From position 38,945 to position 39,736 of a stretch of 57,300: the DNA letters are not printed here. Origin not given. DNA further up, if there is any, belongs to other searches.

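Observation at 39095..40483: AdoMet decarboxylase-like plus nicotianamine-synthase-like fusion: possible new polyamine or metallophore enzyme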

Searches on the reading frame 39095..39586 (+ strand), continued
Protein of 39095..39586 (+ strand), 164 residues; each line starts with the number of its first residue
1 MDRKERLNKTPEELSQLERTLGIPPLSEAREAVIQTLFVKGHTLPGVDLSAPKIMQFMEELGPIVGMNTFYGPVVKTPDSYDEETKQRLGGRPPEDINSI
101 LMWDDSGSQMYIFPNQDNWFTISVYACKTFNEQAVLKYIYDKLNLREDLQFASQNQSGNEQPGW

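Call 84: search_protein_families(library=pfam, proteins=[P0086, P0088, P0032, P0076, P0023, P0048, P0080, P0066, P0027], max_evalue=1)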
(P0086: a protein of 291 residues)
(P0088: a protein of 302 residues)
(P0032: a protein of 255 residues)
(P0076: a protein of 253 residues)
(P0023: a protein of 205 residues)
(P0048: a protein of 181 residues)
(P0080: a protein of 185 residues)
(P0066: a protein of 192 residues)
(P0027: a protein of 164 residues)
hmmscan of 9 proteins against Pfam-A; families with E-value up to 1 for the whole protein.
P0086 (291 aa): 2 families
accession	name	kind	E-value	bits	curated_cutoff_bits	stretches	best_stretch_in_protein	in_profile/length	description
PF02675.21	AdoMet_dc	-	1.3e-14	54.9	25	1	24-124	11-104/107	S-adenosylmethionine decarboxylase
PF00856.33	SET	-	3e-07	31.3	22.4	1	147-235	1-104/105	SET domain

P0088 (302 aa): 2 families
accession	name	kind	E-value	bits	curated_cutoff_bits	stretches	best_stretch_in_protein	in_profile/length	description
PF00856.33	SET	-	5.6e-11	43.2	22.4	1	145-236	1-104/105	SET domain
PF02675.21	AdoMet_dc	-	2.6e-08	34.6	25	1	36-129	19-105/107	S-adenosylmethionine decarboxylase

P0032 (255 aa): 5 families
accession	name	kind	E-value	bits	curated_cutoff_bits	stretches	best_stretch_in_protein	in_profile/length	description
PF02945.21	Endonuclease_7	-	2.8e-16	59.6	23.6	1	64-127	3-66/82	Recombination endonuclease VII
PF02675.21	AdoMet_dc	-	4.9e-15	56.2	25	1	171-253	17-100/107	S-adenosylmethionine decarboxylase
PF18439.7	zf_UBZ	-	0.0057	16.7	25.6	1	86-104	4-22/32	Ubiquitin-Binding Zinc Finger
PF06472.20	ABC_membrane_2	-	0.15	11.9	24.4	1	130-187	6-63/269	ABC transporter transmembrane region 2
PF14354.12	Lar_restr_allev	-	0.63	10.8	28.6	0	3-48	6-54/58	Restriction alleviation protein Lar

P0076 (253 aa): 1 family
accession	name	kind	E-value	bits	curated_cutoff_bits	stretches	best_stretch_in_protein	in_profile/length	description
PF02675.21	AdoMet_dc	-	6.1e-08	33.4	25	1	164-251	16-102/107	S-adenosylmethionine decarboxylase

P0023 (205 aa): 2 families
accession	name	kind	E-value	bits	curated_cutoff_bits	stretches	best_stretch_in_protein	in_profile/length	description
PF02675.21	AdoMet_dc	-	1.2e-05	26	25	1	70-121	48-100/107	S-adenosylmethionine decarboxylase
PF08722.17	Tn7_TnsA-like_N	-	0.17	12.9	26.5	1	170-199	48-77/85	TnsA-like endonuclease N terminal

P0048 (181 aa): 2 families
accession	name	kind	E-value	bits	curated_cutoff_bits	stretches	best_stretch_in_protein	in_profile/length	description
PF02675.21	AdoMet_dc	-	5e-20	72.3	25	1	10-121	2-102/107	S-adenosylmethionine decarboxylase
PF18436.6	HECW1_helix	-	0.024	15.2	25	1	109-149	8-46/67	Helical box domain of E3 ubiquitin-protein ligase HECW1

P0080 (185 aa): 1 family
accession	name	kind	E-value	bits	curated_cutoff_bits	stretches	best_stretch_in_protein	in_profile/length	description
PF02675.21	AdoMet_dc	-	7.6e-10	39.5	25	1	13-100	17-103/107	S-adenosylmethionine decarboxylase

P0066 (192 aa): 1 family
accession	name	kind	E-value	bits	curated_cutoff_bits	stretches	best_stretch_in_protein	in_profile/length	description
PF02675.21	AdoMet_dc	-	1.5e-08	35.4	25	1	103-189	16-101/107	S-adenosylmethionine decarboxylase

P0027 (164 aa): 2 families
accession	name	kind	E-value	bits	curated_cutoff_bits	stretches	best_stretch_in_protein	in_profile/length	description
PF02675.21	AdoMet_dc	-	4e-06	27.6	25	1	85-144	39-99/107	S-adenosylmethionine decarboxylase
PF03959.19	FSH1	-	0.0016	18.6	21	1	31-104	17-89/211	Serine hydrolase (FSH1)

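Call 85: find_encoding_contigs(protein=P0024, flank=5000, max_places=4)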
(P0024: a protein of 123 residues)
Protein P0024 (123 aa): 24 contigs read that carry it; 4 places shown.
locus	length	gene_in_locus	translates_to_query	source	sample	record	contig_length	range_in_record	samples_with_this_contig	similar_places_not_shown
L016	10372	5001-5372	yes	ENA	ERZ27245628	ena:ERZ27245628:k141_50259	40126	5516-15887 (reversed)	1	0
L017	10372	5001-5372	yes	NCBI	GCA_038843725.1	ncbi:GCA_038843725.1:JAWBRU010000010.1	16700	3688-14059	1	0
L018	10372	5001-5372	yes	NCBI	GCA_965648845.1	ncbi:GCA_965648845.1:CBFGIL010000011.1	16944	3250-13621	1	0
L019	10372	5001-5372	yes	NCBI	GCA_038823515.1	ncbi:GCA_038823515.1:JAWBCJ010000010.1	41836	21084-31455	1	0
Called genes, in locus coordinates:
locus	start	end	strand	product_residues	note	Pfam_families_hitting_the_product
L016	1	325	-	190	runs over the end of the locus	PF00857:Isochorismatase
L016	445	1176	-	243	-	PF00977:His_biosynth, PF05690:ThiG (weak)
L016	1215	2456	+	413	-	PF18301:preATP-grasp_3 (weak), PF02655:ATP-grasp_3, PF02786:CPSase_L_D2 (weak), PF08443:RimK (weak), PF07478:Dala_Dala_lig_C (weak)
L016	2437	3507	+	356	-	PF01968:Hydantoinase_A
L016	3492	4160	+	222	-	PF00696:AA_kinase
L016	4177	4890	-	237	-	PF04476:4HFCP_synth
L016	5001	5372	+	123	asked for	PF02675:AdoMet_dc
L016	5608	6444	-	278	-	PF02517:Rce1-like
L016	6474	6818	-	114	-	PF03819:MazG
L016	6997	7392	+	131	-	-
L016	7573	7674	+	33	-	PF04014:MazE_antitoxin (weak)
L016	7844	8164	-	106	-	-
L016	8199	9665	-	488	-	PF03796:DnaB_C (faint), PF06745:ATPase, PF13481:AAA_25, PF20440:GvpD_bR2 (faint), PF23442:DUF7125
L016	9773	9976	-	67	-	PF01361:Tautomerase, PF14552:Tautomerase_2 (weak)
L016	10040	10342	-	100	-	-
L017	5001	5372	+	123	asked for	PF02675:AdoMet_dc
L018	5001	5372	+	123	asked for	PF02675:AdoMet_dc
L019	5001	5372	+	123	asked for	PF02675:AdoMet_dc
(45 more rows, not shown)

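Call 86: find_encoding_contigs(protein=P0029, flank=5000, max_places=4)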
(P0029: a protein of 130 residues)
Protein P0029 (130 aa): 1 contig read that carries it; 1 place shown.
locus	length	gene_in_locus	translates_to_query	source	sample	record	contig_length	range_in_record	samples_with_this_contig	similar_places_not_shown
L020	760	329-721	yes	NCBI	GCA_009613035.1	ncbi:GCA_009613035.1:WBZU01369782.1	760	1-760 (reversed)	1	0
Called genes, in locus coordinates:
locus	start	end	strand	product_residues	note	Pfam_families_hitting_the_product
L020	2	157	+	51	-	?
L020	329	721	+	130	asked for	PF02675:AdoMet_dc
